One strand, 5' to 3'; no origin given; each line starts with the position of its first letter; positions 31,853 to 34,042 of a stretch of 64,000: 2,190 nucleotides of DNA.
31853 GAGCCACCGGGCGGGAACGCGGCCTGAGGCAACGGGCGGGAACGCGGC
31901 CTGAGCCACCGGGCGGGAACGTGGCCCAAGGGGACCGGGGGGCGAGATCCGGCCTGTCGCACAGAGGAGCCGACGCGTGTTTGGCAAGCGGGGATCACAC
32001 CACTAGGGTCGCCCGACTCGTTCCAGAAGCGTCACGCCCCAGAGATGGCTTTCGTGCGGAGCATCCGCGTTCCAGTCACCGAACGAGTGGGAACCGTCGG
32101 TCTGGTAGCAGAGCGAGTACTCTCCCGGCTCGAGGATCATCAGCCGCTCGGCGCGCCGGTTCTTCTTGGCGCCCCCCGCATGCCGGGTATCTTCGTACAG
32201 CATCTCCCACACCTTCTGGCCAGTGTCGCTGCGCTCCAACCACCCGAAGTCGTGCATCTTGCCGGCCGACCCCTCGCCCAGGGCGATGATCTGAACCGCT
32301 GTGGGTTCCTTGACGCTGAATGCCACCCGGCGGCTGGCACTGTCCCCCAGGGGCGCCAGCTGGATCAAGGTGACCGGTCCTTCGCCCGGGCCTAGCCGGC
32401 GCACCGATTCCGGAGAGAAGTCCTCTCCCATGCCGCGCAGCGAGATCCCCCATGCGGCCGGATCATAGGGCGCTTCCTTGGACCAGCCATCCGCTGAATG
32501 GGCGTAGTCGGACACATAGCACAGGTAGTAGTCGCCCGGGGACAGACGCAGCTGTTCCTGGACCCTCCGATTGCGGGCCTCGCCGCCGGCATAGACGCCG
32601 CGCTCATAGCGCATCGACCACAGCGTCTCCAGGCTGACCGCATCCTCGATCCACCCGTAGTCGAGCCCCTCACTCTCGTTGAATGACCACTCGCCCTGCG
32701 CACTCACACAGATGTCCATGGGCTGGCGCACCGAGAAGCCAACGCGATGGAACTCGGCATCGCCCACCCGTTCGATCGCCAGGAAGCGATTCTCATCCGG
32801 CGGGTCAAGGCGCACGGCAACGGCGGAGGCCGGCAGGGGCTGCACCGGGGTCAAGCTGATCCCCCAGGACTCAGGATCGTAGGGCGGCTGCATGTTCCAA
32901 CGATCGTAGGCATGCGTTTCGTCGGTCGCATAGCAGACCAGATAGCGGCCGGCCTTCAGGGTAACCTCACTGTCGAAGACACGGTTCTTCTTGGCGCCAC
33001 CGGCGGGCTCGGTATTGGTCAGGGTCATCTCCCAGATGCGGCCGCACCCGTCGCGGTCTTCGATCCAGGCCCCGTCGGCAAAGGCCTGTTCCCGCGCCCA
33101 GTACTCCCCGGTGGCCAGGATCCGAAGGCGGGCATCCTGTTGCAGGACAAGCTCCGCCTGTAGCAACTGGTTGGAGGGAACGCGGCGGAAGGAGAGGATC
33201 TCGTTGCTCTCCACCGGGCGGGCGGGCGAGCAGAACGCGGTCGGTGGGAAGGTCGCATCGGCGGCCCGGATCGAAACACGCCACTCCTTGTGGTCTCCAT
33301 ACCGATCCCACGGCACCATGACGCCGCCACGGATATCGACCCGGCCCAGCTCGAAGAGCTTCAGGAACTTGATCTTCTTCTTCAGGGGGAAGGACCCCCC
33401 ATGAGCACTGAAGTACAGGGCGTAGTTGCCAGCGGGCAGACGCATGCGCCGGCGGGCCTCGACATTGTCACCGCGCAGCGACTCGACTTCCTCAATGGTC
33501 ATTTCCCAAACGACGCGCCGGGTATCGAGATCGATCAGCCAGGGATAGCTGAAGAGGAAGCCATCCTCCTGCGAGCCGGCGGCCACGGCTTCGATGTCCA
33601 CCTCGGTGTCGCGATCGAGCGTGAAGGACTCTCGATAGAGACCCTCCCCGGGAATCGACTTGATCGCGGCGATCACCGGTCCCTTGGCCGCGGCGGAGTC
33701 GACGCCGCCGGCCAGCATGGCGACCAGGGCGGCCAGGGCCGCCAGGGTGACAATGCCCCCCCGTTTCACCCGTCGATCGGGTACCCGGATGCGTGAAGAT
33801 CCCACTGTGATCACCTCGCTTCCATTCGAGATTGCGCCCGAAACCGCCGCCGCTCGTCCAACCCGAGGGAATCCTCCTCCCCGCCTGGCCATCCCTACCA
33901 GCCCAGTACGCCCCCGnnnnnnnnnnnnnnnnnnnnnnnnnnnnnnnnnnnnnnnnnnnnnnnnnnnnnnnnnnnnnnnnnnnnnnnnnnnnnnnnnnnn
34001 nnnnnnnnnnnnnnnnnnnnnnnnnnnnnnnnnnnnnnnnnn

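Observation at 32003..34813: Secreted protein with four ~140-aa internal repeats, co-transcribed with a Cys/His-rich protein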

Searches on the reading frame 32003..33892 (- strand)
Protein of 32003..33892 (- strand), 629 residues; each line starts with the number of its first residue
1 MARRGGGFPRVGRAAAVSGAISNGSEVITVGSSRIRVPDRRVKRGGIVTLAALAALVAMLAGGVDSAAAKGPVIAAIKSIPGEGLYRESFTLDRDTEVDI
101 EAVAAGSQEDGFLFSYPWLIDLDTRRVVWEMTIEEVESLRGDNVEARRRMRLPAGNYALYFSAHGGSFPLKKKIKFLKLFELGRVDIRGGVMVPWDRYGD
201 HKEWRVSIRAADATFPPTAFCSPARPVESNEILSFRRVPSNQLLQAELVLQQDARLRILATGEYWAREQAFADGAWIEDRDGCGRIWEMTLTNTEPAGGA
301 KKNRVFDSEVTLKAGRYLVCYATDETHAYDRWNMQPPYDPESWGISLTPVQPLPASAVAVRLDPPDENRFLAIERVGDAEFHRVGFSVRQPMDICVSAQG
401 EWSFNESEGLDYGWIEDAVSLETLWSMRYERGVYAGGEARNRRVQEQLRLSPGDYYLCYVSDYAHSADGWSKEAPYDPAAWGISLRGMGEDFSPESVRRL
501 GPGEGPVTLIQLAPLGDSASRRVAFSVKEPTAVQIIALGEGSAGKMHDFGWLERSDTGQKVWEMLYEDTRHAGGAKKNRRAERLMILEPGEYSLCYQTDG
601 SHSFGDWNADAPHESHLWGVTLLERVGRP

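Call 3: search_protein_families(library=pfam, proteins=[window:32003-33892:-], max_evalue=0.1)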
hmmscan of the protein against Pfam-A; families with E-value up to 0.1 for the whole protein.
window:32003-33892:- (629 aa): 1 family
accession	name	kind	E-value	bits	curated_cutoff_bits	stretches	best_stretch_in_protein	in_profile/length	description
PF22072.2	FAP42_B3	-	0.075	13.4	27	0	300-332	87-118/156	FAP42 domain B3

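Call 4: search_protein_families(library=ncbifam, proteins=[window:32003-33892:-], max_evalue=0.1)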
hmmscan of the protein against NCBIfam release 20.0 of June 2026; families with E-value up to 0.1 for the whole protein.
window:32003-33892:- (629 aa): 0 families

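Call 8: find_homologous_proteins(query=window:32003-33892:-)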
Query window:32003-33892:- (629 aa): 559 proteins with E <= 0.001 among 8000 candidates; the best 120 are listed.
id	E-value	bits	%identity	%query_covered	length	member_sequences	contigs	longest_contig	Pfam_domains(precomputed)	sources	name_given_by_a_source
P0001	0.0e+0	1390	100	95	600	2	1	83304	-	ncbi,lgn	-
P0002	0.0e+0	1015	75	89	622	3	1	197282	-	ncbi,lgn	-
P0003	4.2e-267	906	66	89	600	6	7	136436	-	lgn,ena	-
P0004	3.7e-255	866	78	75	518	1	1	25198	-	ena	-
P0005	3.3e-225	767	57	92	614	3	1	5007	-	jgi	-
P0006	3.0e-223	761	56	89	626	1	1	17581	-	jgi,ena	-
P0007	1.3e-222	759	57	88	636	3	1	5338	-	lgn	-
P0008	3.1e-222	758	56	93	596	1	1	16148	-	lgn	-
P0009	1.0e-218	746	55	92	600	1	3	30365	-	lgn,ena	-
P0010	4.8e-214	731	56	92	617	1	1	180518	-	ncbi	-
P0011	2.3e-206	705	54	92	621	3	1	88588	-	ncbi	-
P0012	2.7e-206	705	53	94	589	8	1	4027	-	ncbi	-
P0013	1.4e-203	696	53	90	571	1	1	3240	-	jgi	jgi:hypothetical protein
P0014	9.7e-203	693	53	93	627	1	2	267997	-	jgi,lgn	-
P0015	4.9e-202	691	54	93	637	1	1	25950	-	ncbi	-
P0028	3.9e-159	549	32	90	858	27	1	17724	PF25942.1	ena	-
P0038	2.6e-121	424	32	89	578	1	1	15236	-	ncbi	-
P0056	2.9e-109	384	34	92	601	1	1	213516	-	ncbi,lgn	-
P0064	7.6e-105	370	33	95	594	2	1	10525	-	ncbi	ncbi:MAG: hypothetical protein ACE5OR_04745 [bacterium]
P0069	7.3e-103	363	35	87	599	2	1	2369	PF21469.4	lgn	-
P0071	1.2e-101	359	34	93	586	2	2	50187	-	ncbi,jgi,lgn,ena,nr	ncbi:MAG: hypothetical protein CVT49_11200 [candidate division Zixibacteria bacterium HGW-Zixibacter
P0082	1.9e-99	352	36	90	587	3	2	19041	PF16561.12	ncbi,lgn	-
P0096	3.5e-97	345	33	89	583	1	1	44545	-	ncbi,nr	ncbi:MAG: hypothetical protein HKN43_07495 [Rhodothermales bacterium]|nr:hypothetical protein [Rhodo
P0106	2.9e-96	341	34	89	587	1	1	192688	-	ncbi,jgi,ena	-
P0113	1.2e-95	339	33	85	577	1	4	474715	-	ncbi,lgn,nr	ncbi:MAG: hypothetical protein D8M58_12805 [Calditrichaeota bacterium]|nr:MAG: hypothetical protein 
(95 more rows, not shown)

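Call 9: search_solved_structures(query=window:32003-33892:-, max_evalue=10)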
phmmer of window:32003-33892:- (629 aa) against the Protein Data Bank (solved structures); distinct sequences matched with E-value up to 10: 13.
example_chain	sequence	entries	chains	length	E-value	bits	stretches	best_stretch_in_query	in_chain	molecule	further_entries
4hpq_B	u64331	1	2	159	1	10.9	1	347-402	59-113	Atg31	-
4p5r_A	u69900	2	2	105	1.2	10.6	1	18-75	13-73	Amicyanin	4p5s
2gb2_A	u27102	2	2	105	1.3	10.5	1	18-75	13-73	Amicyanin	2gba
1mda_A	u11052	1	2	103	1.6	10.3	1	18-75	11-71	AMICYANIN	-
1sf3_A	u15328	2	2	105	1.6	10.3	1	18-75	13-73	Amicyanin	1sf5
1sfd_A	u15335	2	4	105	1.6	10.2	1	18-75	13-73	Amicyanin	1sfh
2idq_A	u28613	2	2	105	1.6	10.2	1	18-75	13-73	Amicyanin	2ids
3ply_A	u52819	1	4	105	1.6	10.2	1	18-75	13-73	Amicyanin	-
2idt_A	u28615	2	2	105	1.6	10.2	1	18-75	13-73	Amicyanin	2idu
3rym_A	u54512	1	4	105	1.6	10.2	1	18-75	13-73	Amicyanin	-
1aac_A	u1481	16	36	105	1.6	10.2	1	18-75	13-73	AMICYANIN | PROTEIN (AMICYANIN)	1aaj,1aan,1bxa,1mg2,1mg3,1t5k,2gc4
3ie9_A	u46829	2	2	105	1.6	10.2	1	18-75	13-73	Amicyanin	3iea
4p1w_B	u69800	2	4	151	2.1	9.8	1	347-402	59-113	Atg31 | KLTH0C07942p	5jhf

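Call 12: list_cluster_members(proteins=[P0001, P0002, P0010, P0011, P0056, P0113])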
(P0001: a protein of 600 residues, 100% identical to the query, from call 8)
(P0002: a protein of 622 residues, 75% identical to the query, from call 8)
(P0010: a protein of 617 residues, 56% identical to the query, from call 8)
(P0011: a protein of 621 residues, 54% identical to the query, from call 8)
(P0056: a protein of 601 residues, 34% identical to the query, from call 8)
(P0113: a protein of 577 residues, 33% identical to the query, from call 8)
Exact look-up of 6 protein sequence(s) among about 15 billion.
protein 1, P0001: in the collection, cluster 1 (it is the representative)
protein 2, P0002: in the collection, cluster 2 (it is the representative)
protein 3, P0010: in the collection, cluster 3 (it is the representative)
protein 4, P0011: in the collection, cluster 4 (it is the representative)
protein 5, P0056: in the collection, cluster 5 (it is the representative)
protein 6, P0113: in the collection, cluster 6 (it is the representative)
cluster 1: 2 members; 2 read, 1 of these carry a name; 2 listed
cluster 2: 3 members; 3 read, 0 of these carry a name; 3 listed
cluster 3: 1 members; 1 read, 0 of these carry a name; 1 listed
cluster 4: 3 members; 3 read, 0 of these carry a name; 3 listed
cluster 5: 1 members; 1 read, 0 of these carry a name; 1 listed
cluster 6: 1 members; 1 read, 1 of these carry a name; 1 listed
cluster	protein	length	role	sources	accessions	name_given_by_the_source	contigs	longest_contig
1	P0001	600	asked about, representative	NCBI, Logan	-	-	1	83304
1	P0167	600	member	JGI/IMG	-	hypothetical protein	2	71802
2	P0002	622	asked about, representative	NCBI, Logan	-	-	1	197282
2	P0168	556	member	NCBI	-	-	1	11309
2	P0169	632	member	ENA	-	-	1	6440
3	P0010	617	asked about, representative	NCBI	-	-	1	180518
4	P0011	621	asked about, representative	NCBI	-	-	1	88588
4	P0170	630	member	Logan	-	-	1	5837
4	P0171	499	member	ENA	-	-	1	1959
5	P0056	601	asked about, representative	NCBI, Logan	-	-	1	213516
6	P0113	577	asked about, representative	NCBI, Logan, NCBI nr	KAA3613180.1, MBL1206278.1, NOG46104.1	MAG: hypothetical protein D8M58_12805 [Calditrichaeota bacterium] | MAG: hypothetical protein DWQ03_13590 [Calditrichota bacterium]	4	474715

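Call 15: find_encoding_contigs(protein=P0113, flank=10000, max_places=2)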
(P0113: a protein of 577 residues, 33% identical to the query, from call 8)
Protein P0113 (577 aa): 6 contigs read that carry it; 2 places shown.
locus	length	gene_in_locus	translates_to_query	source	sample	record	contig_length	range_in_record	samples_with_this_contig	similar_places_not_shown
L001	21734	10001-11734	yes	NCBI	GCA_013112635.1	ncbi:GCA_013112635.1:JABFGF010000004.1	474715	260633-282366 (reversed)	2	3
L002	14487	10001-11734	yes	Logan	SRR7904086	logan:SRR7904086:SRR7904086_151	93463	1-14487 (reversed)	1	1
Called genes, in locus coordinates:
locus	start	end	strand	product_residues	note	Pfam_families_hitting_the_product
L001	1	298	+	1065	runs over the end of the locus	PF00082:Peptidase_S8, PF00801:PKD, PF18911:PKD_4, PF00801:PKD, PF18911:PKD_4, PF00801:PKD, PF18911:PKD_4, PF00801:PKD, +4 more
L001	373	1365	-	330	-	PF11611:DUF4352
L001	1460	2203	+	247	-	PF23023:Anti-Pycsar_Apyc1, PF00753:Lactamase_B, PF12706:Lactamase_B_2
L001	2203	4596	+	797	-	PF13567:DUF4131, PF03772:Competence, PF00753:Lactamase_B, PF23023:Anti-Pycsar_Apyc1 (weak)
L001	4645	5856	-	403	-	PF13372:Alginate_exp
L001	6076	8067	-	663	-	PF17804:TSP_NTD, PF00595:PDZ, PF17820:PDZ_6 (weak), PF03572:Peptidase_S41, PF11818:DUF3340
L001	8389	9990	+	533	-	PF18939:DUF5686, PF01103:Omp85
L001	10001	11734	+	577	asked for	-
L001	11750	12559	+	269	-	PF13349:DUF4097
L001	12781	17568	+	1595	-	PF00501:AMP-binding, PF23562:AMP-binding_C_3, PF00583:Acetyltransf_1 (weak)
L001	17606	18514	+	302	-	PF00701:DHDPS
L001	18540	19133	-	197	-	PF00440:TetR_N, PF08359:TetR_C_4 (weak)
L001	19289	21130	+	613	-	PF08497:Radical_SAM_N, PF04055:Radical_SAM (weak), PF11842:DUF3362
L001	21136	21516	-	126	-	-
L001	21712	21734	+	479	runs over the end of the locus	PF01435:Peptidase_M48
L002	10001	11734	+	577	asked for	-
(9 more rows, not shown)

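Call 16: find_encoding_contigs(protein=P0071, flank=6000, max_places=1)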
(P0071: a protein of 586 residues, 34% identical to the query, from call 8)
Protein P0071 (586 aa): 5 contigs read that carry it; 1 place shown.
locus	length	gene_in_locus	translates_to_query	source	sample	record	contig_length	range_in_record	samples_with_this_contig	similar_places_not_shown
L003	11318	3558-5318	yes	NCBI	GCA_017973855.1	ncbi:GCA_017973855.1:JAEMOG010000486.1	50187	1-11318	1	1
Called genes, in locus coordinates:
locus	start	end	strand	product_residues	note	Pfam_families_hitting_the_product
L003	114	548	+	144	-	PF00404:Dockerin_1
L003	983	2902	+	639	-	-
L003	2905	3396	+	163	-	PF00404:Dockerin_1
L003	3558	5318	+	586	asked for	-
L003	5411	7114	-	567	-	PF00072:Response_reg, PF13581:HATPase_c_2 (faint), PF02518:HATPase_c, PF14501:HATPase_c_5 (weak)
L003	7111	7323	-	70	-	PF00072:Response_reg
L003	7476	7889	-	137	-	PF00072:Response_reg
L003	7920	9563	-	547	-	PF00672:HAMP, PF00512:HisKA, PF02518:HATPase_c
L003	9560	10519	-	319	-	PF04392:ABC_sub_bind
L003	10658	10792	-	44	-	-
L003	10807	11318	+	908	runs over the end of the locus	PF13620:CarboxypepD_reg, PF13715:CarbopepD_reg_2, PF07715:Plug (weak), PF00593:TonB_dep_Rec_b-barrel, PF25183:OMP_b-brl_4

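Call 17: find_encoding_contigs(protein=P0096, flank=6000, max_places=1)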
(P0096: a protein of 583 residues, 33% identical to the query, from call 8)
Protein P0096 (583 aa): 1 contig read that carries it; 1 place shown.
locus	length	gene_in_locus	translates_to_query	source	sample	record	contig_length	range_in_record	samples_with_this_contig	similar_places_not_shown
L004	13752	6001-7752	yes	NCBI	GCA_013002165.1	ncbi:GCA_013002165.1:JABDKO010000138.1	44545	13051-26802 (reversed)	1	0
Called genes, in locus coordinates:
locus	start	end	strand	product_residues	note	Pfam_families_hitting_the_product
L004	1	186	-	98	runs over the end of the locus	PF14542:Acetyltransf_CG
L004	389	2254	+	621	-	PF01558:POR, PF01855:POR_N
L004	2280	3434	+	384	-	PF02775:TPP_enzyme_C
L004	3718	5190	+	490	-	PF13620:CarboxypepD_reg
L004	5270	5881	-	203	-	PF00583:Acetyltransf_1 (weak), PF13673:Acetyltransf_10, PF13508:Acetyltransf_7, PF08445:FR47 (faint)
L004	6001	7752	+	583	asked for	-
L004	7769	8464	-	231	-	PF00588:SpoU_methylase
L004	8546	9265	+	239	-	PF00106:adh_short, PF08659:KR, PF13561:adh_short_C2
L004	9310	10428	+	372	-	PF03480:DctP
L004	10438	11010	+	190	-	-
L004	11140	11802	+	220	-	PF02230:Abhydrolase_2 (weak)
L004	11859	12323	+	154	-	-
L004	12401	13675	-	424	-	PF00285:Citrate_synt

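Call 18: find_encoding_contigs(protein=P0056, flank=6000, max_places=1)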
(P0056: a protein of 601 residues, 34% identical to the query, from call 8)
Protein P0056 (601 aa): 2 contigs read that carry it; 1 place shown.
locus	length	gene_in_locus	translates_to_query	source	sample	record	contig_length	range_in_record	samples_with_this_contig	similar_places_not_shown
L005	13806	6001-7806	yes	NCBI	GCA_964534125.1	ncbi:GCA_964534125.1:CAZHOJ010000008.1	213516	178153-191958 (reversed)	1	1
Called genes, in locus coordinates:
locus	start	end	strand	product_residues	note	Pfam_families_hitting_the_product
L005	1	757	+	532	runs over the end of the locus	PF24017:Beta-prop_SCAP, PF23381:Beta-prop_IFT122_1st, PF24805:EIF3I, PF24814:WD40_Prp19, PF25173:Beta-prop_WDR3_1st, PF25174:Beta-prop_THOC3, PF25175:Beta-prop_WDR5, PF00400:WD40, +39 more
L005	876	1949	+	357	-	PF01926:MMR_HSR1 (faint), PF03193:RsgA_GTPase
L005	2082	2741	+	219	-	PF01370:Epimerase, PF13460:NAD_binding_10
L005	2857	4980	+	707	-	PF10459:Peptidase_S46, PF00089:Trypsin (faint), PF13365:Trypsin_2 (faint)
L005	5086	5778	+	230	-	PF01925:TauE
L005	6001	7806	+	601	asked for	-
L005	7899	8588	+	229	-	PF01346:FKBP_N, PF00254:FKBP_C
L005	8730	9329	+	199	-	PF09335:VTT_dom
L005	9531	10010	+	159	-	PF13302:Acetyltransf_3, PF00583:Acetyltransf_1, PF13508:Acetyltransf_7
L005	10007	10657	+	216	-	PF05175:MTS (weak), PF08003:Methyltransf_9 (weak), PF13847:Methyltransf_31, PF08241:Methyltransf_11 (weak), PF08242:Methyltransf_12 (weak), PF13649:Methyltransf_25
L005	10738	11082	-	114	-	PF05635:23S_rRNA_IVP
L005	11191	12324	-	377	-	PF03051:Peptidase_C1_2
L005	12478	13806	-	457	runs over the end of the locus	PF04389:Peptidase_M28, PF01546:Peptidase_M20 (weak)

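Call 26: predict_structure(alignment_id=A2)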
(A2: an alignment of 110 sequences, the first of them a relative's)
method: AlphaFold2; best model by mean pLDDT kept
length: 600 residues; sequences in the alignment: 110
mean_pLDDT: 91.7   pTM: 0.87
mean pLDDT of the five models: 91.7, 91.4, 91.0, 91.0, 90.8
residues with pLDDT >= 90: 489; 70-90: 66; 50-70: 28; < 50: 17
segments of 3 or more residues with pLDDT < 50: 1-5, 7-16
pLDDT, mean of each block of 10 residues (from residue 1): 44 47 69 60 96 97 98 96 95 97 97 97 98 91 70 71 91 98 97 95 97 97 98 94 97 96 97 97 98 89 93 98 97 96 96 97 98 91 96 93 91 96 98 84 93 97 96 86 95 97 97 98 98 98 97 98 98 90 95 81
secondary structure, 60 per line:
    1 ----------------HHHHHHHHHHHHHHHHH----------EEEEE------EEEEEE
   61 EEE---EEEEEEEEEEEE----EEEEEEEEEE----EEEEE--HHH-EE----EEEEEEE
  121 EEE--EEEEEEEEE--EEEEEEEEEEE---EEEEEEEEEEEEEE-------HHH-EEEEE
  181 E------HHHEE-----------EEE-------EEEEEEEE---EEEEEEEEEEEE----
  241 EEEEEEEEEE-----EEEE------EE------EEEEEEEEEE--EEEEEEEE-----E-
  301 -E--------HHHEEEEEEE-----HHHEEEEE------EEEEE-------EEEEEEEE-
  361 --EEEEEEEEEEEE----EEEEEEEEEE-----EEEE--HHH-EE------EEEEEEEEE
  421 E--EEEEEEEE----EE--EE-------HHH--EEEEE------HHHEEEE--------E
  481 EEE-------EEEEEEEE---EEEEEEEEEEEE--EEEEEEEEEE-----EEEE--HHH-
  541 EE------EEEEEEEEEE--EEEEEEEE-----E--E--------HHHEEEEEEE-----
elements in order: H17-33 E44-48 E55-63 E67-78 E83-92 E97-101 E114-123 E126-134 E137-147 E151-164 E176-181 E204-206 E214-221 E225-236 E241-250 E256-259 E274-283 E286-293 E314-320 E329-333 E340-344 E352-359 E363-374 E379-388 E394-397 E412-421 E424-431 E454-458 E468-471 E480-483 E491-498 E502-513 E516-525 E531-534 E549-558 E561-568 E589-595
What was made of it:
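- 33686..33805 (-): Signal peptide of A: a basic n-region, the hydrophobic stretch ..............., then AAA|K. The AlphaFold2 model has a helix at 17-33 (call 26).
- The model of A is confident and has four all-beta domains (call 26: pLDDT 91.7, pTM 0.87).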

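Call 28: fold_search(model_id=the predicted structure, library=pdb)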
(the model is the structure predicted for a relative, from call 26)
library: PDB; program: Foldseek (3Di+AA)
matches with E <= 10: 1219; with E <= 0.001: 5
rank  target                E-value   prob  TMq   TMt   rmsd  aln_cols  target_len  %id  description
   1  2qqk_A                1.2e-05  0.93  0.13  0.14  25.6       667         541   10  Neuropilin-2 a1a2b1b2 Domains in Complex with a Semaphorin-Blocking Fab (released 2007-11-20)
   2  7sqc_1D               8.8e-05  1.00  0.23  0.11  11.7       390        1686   12  Ciliary C1 central pair apparatus isolated from Chlamydomonas reinhardtii (released 2022-04-13)
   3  7sqc_1B               1.5e-04  1.00  0.25  0.12  11.1       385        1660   13  Ciliary C1 central pair apparatus isolated from Chlamydomonas reinhardtii (released 2022-04-13)
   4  7sqc_1A               5.4e-04  1.00  0.24  0.11  11.3       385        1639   12  Ciliary C1 central pair apparatus isolated from Chlamydomonas reinhardtii (released 2022-04-13)
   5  9h99                  6.6e-04  0.41  0.13  0.09  27.2       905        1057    6  Native structure of the full-length pesticidal protein Cry1Ca18 at pH7, from crystals formed in vivo (released 2025-11-12)
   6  5ckn_A                1.7e-03  0.91  0.12  0.24  22.2       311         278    9  The CUB1-EGF-CUB2 domains of rat MBL-associated serine protease-2 (MASP-2) bound to Ca2+ (released 2017-01-18)
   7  9qxq                  2.7e-03  0.21  0.12  0.08  28.0       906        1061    7  native structure of full-length pesticidal protein Cry1Ca18 at pH9, from crystals formed in vivo (released 2026-02-11)
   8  5x7o_A                3.1e-03  0.25  0.13  0.08  25.0       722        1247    8  Crystal structure of Paenibacillus sp. 598K alpha-1,6-glucosyltransferase (released 2017-07-26)
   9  6f1h_C                3.3e-03  0.94  0.14  0.27  24.9       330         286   11  C1rC1s complex (released 2018-01-17)
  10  8zj4_A                3.4e-03  0.35  0.11  0.11  19.6       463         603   10  trypsinogen-EP-N619A (released 2025-05-21)
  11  4qaw_H                3.6e-03  0.85  0.13  0.14  18.9       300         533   11  Structure of modular Xyn30D from Paenibacillus barcinonensis (released 2014-10-08)
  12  7jfs                  3.8e-03  0.30  0.11  0.08  20.6       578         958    7  The structure of the CBM32-1, CBM32-2, and M60 catalytic domains from Clostridium perfringens ZmpB (released 2021-02-03)
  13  6f1h_D                4.2e-03  0.90  0.13  0.26  24.6       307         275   10  C1rC1s complex (released 2018-01-17)
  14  6ncl_d1               4.9e-03  0.87  0.17  0.22  12.8       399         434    8  Near-atomic structure of icosahedrally averaged PBCV-1 capsid (released 2019-01-30)
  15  6f1c_A                5.1e-03  0.91  0.13  0.25  25.4       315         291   11  C1rC1s complex (released 2018-01-17)
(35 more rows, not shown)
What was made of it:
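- On CUB / PPC / GOLD / CBM jelly-roll fold class: Multi-domain CUB and CBM entries match at E 1e-5 to 1e-2 (call 28).
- Closest known: Tandem jelly-roll binding modules: CUB domains. Same: Foldseek probability reaches 0.9-1.0, and TM is 0.5-0.6 against single-domain targets (call 28).
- Closest known: Chlamydomonas ciliary C1 central-apparatus chains 7SQC_1A/1B/1D, and Pfam FAP42_B3. Same: These were the most confident PDB hits by Foldseek probability (1.00) and the best by TM-score (0.23-0.25 of the query) in the full-length search, over about 385 columns, that is several consecutive sandwiches (call 28).
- A weak Foldseek match exists to the copper enzyme PHM (call 28, rank 25, probability 0.57).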

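Call 32: search_solved_structures(query=A2, max_evalue=10, show_alignments=2)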
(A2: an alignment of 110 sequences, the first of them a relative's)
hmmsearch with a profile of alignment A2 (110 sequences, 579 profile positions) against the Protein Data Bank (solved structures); distinct sequences matched with E-value up to 10: 0.
